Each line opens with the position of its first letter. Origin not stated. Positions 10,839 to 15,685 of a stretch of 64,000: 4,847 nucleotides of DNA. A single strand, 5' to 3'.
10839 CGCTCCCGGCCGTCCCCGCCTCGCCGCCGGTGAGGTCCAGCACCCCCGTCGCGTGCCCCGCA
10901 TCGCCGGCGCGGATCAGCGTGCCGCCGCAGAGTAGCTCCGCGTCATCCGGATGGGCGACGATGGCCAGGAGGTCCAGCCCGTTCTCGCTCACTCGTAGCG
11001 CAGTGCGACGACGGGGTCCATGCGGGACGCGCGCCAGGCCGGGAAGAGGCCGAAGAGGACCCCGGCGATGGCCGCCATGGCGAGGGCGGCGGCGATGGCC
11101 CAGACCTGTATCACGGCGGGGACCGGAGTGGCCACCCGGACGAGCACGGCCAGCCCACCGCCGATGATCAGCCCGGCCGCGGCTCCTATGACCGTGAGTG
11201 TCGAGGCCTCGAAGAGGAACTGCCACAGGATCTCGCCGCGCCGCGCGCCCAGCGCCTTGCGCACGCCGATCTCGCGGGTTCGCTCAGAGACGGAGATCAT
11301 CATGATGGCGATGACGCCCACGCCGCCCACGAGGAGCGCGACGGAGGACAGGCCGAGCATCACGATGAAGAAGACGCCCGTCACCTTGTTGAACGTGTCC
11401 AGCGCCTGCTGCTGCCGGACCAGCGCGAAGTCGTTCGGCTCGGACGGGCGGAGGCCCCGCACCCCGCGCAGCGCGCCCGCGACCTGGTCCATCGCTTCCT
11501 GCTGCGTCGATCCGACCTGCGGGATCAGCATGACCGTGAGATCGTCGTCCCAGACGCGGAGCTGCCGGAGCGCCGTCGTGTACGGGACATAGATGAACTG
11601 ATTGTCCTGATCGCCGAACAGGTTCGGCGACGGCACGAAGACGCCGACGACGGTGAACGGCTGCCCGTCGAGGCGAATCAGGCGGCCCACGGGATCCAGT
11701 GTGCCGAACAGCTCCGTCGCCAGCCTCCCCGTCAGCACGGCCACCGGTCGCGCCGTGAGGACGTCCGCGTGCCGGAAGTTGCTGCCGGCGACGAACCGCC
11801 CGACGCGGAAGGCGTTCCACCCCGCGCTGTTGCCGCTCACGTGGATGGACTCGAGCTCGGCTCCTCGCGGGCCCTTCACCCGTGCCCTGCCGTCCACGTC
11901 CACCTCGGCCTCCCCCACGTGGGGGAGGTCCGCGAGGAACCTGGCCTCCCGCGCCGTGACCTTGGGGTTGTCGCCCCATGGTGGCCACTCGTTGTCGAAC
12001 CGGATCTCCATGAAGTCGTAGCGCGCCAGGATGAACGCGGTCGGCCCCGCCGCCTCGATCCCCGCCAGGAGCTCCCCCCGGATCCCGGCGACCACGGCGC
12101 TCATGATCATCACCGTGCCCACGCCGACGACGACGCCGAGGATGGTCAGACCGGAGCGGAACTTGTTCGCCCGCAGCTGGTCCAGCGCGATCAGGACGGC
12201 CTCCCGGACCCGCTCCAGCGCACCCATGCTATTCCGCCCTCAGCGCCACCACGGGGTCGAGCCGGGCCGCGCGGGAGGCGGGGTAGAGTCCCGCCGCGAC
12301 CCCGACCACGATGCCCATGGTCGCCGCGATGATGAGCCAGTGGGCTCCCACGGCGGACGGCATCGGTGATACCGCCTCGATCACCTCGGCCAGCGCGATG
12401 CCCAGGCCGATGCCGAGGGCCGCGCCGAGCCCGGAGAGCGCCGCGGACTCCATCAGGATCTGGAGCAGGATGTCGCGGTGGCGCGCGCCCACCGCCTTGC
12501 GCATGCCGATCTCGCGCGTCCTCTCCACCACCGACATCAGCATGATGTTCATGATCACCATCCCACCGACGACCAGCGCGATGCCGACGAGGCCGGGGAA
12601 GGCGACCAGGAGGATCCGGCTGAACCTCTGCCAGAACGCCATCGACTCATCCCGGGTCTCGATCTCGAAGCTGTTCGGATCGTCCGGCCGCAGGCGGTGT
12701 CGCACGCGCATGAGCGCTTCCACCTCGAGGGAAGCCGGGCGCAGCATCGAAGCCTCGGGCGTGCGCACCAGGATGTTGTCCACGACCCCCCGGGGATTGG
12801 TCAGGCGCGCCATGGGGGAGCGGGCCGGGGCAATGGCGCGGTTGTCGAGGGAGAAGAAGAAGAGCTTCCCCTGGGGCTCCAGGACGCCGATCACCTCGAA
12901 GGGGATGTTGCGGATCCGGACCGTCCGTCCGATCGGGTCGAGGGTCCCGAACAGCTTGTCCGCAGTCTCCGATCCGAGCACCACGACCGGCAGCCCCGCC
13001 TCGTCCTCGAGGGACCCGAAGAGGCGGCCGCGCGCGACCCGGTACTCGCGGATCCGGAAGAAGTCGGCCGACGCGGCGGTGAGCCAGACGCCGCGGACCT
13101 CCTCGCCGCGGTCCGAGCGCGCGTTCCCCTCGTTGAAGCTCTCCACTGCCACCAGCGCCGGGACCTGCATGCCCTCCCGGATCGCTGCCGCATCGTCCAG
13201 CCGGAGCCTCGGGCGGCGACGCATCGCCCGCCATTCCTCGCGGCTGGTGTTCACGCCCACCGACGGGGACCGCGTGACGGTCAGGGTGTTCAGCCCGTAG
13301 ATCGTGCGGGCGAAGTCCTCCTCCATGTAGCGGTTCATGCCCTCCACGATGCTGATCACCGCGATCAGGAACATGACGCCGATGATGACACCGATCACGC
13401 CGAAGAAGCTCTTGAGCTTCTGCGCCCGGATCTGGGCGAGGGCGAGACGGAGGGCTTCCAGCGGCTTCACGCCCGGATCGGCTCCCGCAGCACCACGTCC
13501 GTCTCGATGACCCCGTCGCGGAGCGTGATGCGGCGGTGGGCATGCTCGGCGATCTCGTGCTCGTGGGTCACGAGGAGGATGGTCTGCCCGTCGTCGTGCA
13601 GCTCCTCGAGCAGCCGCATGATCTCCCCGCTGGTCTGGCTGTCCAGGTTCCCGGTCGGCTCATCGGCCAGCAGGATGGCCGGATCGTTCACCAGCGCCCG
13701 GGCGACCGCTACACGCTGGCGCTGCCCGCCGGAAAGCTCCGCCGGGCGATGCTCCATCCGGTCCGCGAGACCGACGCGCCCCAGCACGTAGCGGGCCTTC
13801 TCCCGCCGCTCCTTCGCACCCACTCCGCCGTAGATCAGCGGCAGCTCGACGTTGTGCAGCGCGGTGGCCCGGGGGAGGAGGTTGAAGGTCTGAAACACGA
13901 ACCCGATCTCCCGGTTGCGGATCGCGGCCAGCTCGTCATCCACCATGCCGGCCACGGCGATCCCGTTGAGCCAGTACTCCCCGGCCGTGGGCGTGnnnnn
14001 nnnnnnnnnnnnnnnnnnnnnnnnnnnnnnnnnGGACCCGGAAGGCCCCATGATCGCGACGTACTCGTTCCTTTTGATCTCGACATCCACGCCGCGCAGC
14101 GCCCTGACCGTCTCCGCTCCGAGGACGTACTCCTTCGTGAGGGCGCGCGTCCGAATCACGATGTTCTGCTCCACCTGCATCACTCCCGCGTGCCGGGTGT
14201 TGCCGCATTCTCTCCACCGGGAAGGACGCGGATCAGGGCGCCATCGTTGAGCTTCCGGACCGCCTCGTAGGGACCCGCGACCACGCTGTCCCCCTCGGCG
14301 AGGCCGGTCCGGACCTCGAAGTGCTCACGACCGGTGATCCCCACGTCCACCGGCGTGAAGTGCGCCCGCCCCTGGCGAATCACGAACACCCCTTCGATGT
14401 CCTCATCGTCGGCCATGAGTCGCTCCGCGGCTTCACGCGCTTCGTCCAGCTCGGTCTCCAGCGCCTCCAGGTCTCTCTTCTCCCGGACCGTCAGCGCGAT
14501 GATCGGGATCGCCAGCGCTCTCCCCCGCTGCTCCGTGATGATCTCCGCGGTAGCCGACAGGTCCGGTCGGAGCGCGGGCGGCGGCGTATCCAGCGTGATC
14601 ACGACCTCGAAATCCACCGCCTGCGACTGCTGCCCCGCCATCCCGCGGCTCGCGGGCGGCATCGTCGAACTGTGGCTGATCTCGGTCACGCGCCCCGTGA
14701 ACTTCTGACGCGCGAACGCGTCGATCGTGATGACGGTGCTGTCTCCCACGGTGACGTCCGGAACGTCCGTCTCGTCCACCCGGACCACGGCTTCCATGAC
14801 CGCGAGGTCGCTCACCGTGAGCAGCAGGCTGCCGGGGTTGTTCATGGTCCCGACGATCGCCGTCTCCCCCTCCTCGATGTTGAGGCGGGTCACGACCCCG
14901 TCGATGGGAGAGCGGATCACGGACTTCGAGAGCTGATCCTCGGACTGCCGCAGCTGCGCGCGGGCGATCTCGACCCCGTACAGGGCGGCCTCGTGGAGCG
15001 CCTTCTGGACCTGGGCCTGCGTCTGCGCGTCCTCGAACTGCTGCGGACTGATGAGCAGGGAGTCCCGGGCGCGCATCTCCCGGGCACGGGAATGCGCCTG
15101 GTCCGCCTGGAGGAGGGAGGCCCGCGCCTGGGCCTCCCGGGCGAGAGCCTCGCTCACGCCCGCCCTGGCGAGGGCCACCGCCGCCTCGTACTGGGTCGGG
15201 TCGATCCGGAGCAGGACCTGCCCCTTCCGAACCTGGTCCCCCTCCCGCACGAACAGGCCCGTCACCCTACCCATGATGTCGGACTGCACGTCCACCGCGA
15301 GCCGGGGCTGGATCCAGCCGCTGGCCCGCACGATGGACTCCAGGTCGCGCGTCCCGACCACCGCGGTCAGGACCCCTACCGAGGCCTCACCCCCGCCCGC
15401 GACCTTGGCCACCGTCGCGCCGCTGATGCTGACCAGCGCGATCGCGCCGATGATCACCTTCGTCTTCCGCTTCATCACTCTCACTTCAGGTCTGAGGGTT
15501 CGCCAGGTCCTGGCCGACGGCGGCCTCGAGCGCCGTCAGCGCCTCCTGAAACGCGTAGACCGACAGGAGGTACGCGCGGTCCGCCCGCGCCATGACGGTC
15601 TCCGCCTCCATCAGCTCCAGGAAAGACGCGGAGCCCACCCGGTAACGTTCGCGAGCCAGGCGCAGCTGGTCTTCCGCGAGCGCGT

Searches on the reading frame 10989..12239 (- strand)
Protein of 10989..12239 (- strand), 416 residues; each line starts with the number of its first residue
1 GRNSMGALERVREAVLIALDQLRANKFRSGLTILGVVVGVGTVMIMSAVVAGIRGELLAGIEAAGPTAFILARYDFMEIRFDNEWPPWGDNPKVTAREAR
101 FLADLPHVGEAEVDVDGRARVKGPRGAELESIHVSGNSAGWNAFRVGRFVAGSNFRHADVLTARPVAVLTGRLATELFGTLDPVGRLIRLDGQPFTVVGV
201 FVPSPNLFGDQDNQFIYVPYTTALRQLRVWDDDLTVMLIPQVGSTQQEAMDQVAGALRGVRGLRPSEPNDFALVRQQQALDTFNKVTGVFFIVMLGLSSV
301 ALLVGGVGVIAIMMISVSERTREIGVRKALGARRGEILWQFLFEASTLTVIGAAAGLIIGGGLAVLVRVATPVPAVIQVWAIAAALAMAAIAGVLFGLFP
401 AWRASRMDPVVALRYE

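Call 75: search_protein_families(library=pfam, proteins=[window:10989-12239:-], max_evalue=0.00001)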
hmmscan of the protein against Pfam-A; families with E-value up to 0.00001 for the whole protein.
window:10989-12239:- (416 aa): 2 families
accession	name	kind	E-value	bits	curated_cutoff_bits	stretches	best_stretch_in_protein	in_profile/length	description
PF12704.14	MacB_PCD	-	1.3e-30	107.7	27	1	29-253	1-204/207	MacB-like periplasmic core domain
PF02687.27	FtsX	-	9.1e-22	77.8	25.5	1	297-409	3-120/120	FtsX-like permease C-terminal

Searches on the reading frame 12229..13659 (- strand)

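Call 75: search_protein_families(library=pfam, proteins=[window:12229-13659:-], max_evalue=0.00001)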
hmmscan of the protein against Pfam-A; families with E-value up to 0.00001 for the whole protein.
window:12229-13659:- (476 aa): 2 families
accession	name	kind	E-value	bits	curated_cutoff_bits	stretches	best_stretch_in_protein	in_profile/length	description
PF12704.14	MacB_PCD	-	4.2e-39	135.4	27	1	87-310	4-201/207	MacB-like periplasmic core domain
PF02687.27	FtsX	-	2.7e-21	76.3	25.5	1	358-469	4-120/120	FtsX-like permease C-terminal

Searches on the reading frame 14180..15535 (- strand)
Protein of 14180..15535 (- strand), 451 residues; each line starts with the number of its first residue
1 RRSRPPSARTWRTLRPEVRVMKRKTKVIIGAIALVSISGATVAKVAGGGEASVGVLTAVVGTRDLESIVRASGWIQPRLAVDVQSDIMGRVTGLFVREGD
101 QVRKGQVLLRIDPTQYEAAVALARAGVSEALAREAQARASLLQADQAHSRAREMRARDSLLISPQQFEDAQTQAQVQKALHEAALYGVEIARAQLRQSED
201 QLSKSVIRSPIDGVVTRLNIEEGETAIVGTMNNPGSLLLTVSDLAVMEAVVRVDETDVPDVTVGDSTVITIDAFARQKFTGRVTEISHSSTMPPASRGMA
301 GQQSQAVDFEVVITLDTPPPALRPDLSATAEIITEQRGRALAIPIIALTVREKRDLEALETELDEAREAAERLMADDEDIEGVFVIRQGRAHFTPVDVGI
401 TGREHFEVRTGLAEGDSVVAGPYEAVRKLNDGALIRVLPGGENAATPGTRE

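Call 75: search_protein_families(library=pfam, proteins=[window:14180-15535:-], max_evalue=0.00001)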
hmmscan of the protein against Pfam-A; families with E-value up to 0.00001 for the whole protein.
window:14180-15535:- (451 aa): 3 families
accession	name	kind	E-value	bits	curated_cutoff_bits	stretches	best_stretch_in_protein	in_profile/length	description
PF16576.10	HlyD_D23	-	3e-17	63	30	1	68-287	5-185/214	Barrel-sandwich domain of CusB or HlyD membrane-fusion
PF13437.12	HlyD_3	-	2.5e-14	54.4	22.2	1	206-324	1-105/106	HlyD family secretion protein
PF13533.13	Biotin_lipoyl_2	-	2.1e-13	50.2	29.8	1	83-112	3-32/32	Biotin-lipoyl like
